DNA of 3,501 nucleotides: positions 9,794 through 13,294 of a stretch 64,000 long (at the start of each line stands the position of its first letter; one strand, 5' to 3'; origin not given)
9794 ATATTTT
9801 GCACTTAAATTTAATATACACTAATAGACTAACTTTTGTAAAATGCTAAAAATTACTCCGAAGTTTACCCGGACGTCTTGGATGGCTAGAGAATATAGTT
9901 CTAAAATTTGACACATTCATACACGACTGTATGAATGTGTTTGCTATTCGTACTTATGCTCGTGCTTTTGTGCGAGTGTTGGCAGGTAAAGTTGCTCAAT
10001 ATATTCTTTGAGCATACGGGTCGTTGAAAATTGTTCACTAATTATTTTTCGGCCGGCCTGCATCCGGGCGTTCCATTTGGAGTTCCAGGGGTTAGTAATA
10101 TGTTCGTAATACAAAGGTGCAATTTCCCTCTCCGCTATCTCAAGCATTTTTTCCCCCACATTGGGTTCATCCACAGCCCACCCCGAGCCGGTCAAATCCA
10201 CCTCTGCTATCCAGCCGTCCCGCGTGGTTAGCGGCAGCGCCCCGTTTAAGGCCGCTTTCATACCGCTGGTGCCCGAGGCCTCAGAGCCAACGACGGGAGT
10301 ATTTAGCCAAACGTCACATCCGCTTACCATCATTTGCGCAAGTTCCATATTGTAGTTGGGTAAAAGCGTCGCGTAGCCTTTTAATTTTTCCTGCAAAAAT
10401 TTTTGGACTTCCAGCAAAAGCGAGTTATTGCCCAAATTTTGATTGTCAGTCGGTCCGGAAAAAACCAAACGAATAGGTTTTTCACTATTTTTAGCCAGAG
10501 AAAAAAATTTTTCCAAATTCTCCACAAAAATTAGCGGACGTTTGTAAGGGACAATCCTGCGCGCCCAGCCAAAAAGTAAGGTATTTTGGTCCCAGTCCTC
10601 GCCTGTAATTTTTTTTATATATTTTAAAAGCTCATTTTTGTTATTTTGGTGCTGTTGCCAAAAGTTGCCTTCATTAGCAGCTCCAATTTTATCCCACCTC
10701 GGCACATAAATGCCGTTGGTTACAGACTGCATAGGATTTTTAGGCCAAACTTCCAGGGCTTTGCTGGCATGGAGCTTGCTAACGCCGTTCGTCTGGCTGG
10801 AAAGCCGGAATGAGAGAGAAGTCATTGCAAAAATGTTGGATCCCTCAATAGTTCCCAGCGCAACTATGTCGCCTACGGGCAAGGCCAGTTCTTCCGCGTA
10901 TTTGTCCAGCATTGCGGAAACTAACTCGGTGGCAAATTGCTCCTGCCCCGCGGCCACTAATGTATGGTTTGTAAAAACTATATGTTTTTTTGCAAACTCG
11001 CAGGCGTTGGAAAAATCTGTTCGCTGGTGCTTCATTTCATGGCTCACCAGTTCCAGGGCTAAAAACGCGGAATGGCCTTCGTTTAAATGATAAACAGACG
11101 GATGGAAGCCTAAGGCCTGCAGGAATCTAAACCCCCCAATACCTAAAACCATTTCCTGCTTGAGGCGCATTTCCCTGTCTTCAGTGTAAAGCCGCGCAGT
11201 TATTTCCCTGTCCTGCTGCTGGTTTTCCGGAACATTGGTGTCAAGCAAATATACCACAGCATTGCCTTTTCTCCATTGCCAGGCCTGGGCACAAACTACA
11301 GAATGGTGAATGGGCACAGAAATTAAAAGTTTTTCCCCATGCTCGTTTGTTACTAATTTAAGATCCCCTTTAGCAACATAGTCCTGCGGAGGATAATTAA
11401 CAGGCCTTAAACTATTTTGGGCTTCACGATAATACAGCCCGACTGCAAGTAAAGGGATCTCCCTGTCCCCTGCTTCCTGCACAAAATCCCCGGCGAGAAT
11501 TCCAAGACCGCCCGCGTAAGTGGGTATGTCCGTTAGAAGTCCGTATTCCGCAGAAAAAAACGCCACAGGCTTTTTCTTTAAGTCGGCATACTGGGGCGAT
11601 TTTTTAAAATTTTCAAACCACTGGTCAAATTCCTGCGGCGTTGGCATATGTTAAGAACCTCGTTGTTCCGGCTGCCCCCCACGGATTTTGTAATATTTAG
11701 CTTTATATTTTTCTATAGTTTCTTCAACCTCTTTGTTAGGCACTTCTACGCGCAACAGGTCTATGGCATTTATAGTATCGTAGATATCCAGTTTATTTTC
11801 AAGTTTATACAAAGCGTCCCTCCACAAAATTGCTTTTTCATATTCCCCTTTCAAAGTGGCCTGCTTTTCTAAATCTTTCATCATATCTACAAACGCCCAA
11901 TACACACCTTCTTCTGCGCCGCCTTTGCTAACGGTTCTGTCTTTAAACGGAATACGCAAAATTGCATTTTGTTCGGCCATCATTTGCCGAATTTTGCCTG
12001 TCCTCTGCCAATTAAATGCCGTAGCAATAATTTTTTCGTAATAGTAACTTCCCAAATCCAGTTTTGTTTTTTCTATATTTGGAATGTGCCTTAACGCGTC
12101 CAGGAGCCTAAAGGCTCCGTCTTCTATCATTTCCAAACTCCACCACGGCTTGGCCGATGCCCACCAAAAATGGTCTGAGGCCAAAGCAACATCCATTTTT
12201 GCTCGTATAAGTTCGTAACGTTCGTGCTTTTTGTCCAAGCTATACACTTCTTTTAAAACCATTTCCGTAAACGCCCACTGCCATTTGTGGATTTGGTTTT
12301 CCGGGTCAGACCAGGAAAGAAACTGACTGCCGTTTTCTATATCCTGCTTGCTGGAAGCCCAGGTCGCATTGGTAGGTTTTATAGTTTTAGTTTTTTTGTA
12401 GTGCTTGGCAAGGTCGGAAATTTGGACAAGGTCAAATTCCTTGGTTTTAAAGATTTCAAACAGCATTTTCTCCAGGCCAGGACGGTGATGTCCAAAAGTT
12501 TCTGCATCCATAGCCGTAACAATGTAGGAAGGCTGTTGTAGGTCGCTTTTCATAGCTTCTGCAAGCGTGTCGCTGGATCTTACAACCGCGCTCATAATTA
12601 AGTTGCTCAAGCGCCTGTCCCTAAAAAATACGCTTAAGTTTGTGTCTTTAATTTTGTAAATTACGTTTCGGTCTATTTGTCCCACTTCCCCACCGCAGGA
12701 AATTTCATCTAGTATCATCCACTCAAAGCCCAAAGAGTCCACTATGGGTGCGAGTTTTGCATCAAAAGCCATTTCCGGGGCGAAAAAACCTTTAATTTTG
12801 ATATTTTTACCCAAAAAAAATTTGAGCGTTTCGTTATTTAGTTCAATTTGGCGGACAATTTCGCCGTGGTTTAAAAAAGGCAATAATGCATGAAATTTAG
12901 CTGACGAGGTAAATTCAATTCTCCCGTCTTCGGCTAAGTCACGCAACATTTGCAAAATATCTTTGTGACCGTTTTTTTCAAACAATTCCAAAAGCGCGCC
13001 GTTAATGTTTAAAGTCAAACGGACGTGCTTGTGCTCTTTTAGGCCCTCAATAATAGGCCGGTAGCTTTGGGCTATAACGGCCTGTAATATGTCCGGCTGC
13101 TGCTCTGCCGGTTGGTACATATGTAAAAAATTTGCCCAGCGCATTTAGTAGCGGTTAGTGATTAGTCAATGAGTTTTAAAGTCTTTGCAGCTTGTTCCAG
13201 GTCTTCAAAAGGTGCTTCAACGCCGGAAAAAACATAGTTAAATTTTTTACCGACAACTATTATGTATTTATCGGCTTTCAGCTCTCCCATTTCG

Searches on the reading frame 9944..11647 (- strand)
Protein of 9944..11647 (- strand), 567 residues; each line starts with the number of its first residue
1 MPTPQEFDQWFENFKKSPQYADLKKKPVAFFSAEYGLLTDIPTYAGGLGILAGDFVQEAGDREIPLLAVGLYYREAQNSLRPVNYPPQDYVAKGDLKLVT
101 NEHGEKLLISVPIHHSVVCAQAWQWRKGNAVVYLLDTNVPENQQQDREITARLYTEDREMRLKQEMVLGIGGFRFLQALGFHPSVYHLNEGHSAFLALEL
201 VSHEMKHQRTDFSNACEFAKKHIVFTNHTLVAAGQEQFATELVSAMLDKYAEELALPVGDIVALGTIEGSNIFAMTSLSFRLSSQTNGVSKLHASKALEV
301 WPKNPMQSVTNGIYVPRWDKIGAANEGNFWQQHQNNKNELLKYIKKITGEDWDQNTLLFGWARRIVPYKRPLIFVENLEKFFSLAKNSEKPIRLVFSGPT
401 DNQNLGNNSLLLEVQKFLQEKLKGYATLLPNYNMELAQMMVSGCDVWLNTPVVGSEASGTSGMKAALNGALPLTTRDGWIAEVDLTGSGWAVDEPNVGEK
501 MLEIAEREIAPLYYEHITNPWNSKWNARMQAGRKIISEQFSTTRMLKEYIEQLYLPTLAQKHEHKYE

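Call 3: search_protein_families(library=pfam, proteins=[window:9944-11647:-], max_evalue=0.1)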
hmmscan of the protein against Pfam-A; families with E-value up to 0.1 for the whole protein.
window:9944-11647:- (567 aa): 2 families
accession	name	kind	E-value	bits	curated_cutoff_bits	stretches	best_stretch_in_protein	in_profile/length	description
PF00343.26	Phosphorylase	-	4.8e-25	88.4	27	2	329-482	419-583/713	Carbohydrate phosphorylase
PF11897.13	DUF3417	-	0.036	15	25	0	10-37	83-105/109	Protein of unknown function (DUF3417)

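Call 58: search_protein_families(library=ncbifam, proteins=[window:9944-11647:-], max_evalue=0.001)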
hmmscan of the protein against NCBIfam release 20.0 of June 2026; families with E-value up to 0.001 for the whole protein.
window:9944-11647:- (567 aa): 7 families
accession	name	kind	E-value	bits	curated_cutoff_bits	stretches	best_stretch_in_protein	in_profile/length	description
TIGR02094.1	more_P_ylases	subfamily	2e-140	469.4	191.7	2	28-345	1-337/600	alpha-glucan family phosphorylase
NF041129.1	maldex_phorlase_Thcocales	equivalog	1.7e-108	363.9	1500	2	19-318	91-402/816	maltodextrin phosphorylase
TIGR02093.1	P_ylase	subfamily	4e-23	81.5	552.9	2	329-484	510-674/804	glycogen/starch/alpha-glucan family phosphorylase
NF011561.0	PRK14985.1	equivalog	8.2e-15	54.1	1273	1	329-483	503-668/800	maltodextrin phosphorylase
NF011562.0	PRK14986.1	equivalog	3.3e-14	51.9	1546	1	417-482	617-680/815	glycogen phosphorylase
TIGR02095.1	glgA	subfamily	8.7e-10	37.8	328.45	1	124-483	76-406/477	glycogen/starch synthase, ADP-glucose type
NF010698.0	PRK14098.1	equivalog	4.4e-06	25.6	754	1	161-482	120-418/489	starch synthase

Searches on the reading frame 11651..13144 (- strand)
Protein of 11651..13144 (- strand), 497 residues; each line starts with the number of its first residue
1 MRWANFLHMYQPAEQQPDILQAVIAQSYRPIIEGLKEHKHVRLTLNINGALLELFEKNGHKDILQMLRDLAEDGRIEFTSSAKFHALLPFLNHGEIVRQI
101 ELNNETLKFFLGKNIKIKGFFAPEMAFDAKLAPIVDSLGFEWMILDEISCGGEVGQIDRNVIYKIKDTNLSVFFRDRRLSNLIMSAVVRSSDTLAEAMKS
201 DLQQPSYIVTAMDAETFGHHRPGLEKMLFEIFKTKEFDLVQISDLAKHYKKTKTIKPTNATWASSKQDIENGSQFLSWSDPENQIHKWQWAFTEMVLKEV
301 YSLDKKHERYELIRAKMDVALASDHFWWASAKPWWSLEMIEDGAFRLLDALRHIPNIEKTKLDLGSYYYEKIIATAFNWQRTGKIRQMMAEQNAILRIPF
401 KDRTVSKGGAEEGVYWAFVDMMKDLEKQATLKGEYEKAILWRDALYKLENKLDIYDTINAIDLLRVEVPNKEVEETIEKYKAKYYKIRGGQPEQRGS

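Call 3: search_protein_families(library=pfam, proteins=[window:11651-13144:-], max_evalue=0.1)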
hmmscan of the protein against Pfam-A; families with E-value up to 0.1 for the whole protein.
window:11651-13144:- (497 aa): 2 families
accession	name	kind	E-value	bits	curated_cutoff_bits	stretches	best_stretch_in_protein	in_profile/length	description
PF03065.20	Glyco_hydro_57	-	4.2e-34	118.6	21.2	1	23-255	43-288/291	Glycosyl hydrolase family 57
PF01522.26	Polysacc_deac_1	-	0.0032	17.8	23.1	1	29-141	22-122/124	Polysaccharide deacetylase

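Call 17: find_related_loci(query=window:11651-13144:-, collection=genome_contigs, flank=10000)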
Query window:11651-13144:- (497 aa) in genome_contigs; peptide patterns used: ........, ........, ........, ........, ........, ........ (x = any residue, [..] = any of these).
77 stretches matched a pattern; 30 encode a relative of the query (tblastn E <= 1e-3); 30 distinct loci.
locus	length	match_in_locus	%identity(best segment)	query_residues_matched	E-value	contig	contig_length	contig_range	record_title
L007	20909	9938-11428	78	1-497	0e+0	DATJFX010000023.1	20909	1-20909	MAG TPA_asm: Candidatus Methylomirabilota bacterium isolate SMAG_U15471 k141_5884880, whole genome shotgun sequence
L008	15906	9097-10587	75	1-497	0e+0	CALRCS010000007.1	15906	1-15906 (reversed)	MAG: Candidatus Nomurabacteria bacterium isolate RH-23may17-878 genome assembly, contig: RH-23may17-C27690, whole genome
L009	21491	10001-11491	74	1-497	0e+0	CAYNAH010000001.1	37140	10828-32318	MAG TPA_asm: uncultured Candidatus Saccharibacteria bacterium isolate SRP342105_co1_464 genome assembly, contig: NODE_14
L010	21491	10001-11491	74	1-497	0e+0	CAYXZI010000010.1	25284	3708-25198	MAG TPA_asm: uncultured Candidatus Saccharibacteria bacterium isolate SRP219642_co4_163 genome assembly, contig: NODE_31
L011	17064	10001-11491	75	1-497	0e+0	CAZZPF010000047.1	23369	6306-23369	MAG TPA_asm: uncultured Candidatus Saccharibacteria bacterium isolate binchicken_co203_538 genome assembly, contig: k141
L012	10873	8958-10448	72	1-497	0e+0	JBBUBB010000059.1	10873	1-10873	MAG: Patescibacteria group bacterium isolate H41-bin031_1 H41_bin031_1_000000000059, whole genome shotgun sequence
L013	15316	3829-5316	72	1-497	0e+0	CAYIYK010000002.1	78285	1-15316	MAG TPA_asm: uncultured Candidatus Saccharibacteria bacterium isolate ERP123247_co1_234 genome assembly, contig: NODE_13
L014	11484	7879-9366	71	1-497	0e+0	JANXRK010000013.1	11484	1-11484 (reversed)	MAG: Candidatus Taylorbacteria bacterium isolate 336R_metabat_165_sub 336R_k141_1890660, whole genome shotgun sequence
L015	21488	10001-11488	71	1-497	0e+0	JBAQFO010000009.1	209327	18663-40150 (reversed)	MAG: Minisyncoccia bacterium isolate MFD12003_ilm_asm_bin26 k127_95644, whole genome shotgun sequence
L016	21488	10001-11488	71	1-497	0e+0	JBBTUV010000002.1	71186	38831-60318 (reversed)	MAG: Patescibacteria group bacterium isolate H41-bin052_1 H41_bin052_1_000000000002, whole genome shotgun sequence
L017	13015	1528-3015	70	1-497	0e+0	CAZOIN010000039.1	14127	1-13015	MAG TPA_asm: uncultured Candidatus Saccharibacteria bacterium isolate binchicken_co203_272 genome assembly, contig: k141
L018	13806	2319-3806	68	1-497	0e+0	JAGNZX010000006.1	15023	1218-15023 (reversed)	MAG: Candidatus Paceibacterota bacterium isolate Go_Eff_bin_87 Go_Eff_8006_length_15023_cov_6.969388, whole genome shotg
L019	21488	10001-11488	72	1-497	0e+0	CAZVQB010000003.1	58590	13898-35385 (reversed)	MAG TPA_asm: uncultured Candidatus Saccharibacteria bacterium isolate SRP135725_co1_407 genome assembly, contig: NODE_40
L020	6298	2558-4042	68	1-497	0e+0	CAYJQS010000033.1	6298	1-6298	MAG TPA_asm: uncultured Candidatus Saccharibacteria bacterium isolate ERP125453_co1_243 genome assembly, contig: NODE_16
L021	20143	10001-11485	68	1-497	0e+0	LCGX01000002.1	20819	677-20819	MAG: Candidatus Nomurabacteria bacterium GW2011_GWF2_43_8 UW07_C0002, whole genome shotgun sequence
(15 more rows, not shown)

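Call 58: search_protein_families(library=ncbifam, proteins=[window:11651-13144:-], max_evalue=0.001)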
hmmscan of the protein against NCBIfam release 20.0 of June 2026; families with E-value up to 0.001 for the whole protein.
window:11651-13144:- (497 aa): 1 family
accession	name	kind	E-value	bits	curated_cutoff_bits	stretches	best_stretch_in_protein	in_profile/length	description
NF041133.1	branch_enz_Thcocales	equivalog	1e-05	24.2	1000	1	57-128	117-187/553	1,4-alpha-glucan branching protein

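Call 59: search_solved_structures(query=window:11651-13144:-, max_evalue=0.001)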
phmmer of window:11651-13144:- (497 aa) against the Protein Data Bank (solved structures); distinct sequences matched with E-value up to 0.001: 3.
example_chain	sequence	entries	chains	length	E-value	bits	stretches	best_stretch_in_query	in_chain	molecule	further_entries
1k1w_A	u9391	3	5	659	6.2e-10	41.5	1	7-237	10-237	4-ALPHA-GLUCANOTRANSFERASE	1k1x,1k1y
7e1y_A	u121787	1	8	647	4.7e-05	25.4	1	66-183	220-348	Glycoside hydrolase, family 57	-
3n8t_A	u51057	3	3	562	0.00076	21.4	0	37-127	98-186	alpha-amylase, GH57 family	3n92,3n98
